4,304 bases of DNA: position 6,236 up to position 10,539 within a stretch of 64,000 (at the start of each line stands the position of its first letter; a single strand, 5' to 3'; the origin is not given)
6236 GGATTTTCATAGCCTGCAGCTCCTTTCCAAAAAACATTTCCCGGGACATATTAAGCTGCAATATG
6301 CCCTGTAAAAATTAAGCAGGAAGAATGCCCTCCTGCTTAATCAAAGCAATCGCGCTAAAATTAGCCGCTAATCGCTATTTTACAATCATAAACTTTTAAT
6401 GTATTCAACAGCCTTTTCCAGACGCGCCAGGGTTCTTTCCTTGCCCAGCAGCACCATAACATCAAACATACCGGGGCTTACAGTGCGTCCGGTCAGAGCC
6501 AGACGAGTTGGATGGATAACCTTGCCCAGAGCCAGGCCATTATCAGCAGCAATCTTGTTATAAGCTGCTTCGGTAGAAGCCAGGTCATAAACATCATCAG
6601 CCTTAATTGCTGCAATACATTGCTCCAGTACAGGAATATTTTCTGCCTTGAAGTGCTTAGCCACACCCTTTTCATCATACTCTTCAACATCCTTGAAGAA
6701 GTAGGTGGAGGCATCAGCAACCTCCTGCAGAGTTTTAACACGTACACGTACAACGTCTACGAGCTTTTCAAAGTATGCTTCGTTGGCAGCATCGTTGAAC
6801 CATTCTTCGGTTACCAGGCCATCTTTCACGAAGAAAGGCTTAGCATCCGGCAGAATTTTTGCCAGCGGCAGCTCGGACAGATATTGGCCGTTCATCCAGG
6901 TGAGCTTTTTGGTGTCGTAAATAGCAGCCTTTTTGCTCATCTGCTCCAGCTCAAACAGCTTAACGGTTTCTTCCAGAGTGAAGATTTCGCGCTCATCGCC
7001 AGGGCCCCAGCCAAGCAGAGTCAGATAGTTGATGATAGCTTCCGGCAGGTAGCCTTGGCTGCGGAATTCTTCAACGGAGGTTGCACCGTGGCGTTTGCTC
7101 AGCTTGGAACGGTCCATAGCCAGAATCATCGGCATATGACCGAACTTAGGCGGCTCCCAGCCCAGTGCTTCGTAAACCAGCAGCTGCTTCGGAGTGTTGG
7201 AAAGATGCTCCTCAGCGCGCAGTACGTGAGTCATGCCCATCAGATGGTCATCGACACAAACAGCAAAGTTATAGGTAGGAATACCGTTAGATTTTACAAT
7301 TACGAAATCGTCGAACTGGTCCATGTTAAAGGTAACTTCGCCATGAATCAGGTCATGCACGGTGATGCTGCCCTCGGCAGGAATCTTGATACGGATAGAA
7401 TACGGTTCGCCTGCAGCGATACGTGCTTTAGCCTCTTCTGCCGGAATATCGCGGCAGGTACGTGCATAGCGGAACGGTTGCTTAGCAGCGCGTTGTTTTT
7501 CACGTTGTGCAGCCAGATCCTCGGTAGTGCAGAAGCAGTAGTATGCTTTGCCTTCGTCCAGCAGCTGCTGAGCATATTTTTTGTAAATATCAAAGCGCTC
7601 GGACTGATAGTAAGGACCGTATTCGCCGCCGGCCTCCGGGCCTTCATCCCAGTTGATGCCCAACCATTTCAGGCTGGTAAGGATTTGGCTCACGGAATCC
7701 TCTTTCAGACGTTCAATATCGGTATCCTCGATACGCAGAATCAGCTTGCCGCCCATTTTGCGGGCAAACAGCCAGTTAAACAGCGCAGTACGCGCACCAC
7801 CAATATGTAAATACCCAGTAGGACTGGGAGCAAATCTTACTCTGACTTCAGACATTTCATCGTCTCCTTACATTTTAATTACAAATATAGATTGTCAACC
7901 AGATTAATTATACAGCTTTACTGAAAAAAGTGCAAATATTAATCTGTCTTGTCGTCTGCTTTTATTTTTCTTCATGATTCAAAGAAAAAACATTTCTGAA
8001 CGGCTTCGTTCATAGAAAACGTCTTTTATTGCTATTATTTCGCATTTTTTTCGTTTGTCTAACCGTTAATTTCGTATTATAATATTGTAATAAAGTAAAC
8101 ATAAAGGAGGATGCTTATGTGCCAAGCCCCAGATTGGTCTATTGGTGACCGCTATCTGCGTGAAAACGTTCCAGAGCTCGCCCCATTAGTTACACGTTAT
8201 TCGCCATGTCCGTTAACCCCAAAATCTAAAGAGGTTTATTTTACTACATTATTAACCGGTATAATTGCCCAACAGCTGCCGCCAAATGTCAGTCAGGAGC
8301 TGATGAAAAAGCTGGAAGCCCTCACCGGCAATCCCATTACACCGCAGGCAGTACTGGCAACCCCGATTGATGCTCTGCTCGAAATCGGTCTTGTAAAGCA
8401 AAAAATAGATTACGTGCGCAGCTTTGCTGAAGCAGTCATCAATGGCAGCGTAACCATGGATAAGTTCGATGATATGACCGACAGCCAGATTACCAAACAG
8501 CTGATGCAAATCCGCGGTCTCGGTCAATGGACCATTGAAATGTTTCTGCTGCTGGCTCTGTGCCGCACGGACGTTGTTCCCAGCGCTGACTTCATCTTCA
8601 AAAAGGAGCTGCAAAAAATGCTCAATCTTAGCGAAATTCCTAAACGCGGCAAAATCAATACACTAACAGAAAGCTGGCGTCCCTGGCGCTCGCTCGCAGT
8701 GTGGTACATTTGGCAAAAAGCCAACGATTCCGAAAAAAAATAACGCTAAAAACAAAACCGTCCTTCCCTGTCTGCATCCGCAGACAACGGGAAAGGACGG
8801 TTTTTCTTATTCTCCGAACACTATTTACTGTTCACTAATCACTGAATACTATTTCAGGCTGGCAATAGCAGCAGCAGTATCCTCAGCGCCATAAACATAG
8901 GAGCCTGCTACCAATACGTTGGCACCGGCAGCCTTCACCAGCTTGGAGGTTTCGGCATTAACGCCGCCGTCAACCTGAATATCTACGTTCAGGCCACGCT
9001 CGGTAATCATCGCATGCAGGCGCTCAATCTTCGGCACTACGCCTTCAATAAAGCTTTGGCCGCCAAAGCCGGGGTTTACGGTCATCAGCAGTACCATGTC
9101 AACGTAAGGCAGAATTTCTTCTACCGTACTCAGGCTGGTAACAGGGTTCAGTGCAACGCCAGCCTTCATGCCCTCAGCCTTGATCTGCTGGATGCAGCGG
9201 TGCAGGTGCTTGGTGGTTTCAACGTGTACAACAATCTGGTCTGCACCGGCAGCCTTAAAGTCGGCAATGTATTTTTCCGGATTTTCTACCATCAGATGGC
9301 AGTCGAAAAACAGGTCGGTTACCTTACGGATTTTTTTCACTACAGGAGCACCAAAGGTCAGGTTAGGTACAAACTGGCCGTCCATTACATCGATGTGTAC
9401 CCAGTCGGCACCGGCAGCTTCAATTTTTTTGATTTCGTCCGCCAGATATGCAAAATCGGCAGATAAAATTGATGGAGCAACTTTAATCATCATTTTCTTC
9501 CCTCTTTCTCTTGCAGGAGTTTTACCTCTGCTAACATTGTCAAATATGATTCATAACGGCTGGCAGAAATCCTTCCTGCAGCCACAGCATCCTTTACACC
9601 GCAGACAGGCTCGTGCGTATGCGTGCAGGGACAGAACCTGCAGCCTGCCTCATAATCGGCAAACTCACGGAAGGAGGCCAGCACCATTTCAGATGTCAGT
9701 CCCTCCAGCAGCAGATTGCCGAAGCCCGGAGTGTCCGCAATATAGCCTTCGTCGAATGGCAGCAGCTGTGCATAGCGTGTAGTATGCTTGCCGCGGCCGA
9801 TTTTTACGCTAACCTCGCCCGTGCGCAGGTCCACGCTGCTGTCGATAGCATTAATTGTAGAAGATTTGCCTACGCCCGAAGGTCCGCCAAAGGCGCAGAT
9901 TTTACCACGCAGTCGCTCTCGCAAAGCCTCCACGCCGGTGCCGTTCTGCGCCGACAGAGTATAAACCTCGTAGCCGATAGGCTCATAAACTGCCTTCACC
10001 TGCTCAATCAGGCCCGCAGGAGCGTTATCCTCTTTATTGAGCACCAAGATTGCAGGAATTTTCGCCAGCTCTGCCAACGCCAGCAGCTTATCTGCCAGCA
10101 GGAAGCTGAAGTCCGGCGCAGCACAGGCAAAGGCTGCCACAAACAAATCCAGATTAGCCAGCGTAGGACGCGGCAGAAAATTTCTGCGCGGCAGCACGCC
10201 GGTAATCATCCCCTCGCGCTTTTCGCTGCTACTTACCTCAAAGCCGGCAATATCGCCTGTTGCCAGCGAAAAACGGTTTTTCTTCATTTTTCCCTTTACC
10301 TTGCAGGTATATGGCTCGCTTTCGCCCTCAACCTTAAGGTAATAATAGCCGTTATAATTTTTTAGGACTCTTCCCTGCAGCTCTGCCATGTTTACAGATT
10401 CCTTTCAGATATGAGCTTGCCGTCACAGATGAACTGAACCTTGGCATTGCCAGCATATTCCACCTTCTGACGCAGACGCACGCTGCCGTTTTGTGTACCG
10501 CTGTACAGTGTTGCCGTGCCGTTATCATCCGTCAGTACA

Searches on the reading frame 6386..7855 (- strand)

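Call 77: search_protein_families(library=pfam, proteins=[window:6386-7855:-], max_evalue=0.00001)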
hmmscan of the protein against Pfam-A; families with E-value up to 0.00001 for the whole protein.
window:6386-7855:- (489 aa): 2 families
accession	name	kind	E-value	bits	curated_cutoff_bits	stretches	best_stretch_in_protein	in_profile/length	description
PF00749.27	tRNA-synt_1c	-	5e-121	403.9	23.4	1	3-320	1-314/314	tRNA synthetases class I (E and Q), catalytic domain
PF19269.4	Anticodon_2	-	1.2e-34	120.2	23.6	1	339-482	7-140/141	Anticodon binding domain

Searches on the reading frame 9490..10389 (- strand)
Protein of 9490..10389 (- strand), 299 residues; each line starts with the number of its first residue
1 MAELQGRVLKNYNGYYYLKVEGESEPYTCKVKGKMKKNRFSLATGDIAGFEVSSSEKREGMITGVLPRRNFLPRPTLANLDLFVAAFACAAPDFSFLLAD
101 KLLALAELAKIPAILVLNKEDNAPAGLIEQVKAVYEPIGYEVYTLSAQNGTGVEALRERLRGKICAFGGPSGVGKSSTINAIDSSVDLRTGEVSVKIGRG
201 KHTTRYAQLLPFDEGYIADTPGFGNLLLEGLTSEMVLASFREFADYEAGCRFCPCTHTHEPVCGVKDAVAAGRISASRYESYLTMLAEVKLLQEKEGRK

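Call 77: search_protein_families(library=pfam, proteins=[window:9490-10389:-], max_evalue=0.00001)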
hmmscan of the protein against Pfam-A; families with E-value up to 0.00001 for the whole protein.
window:9490-10389:- (299 aa): 2 families
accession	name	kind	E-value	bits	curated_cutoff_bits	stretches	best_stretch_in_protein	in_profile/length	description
PF03193.22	RsgA_GTPase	-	2.2e-45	155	30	1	65-226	1-171/174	RsgA GTPase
PF16745.11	RsgA_N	-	2.6e-10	40.3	27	1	5-62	1-54/54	RsgA N-terminal domain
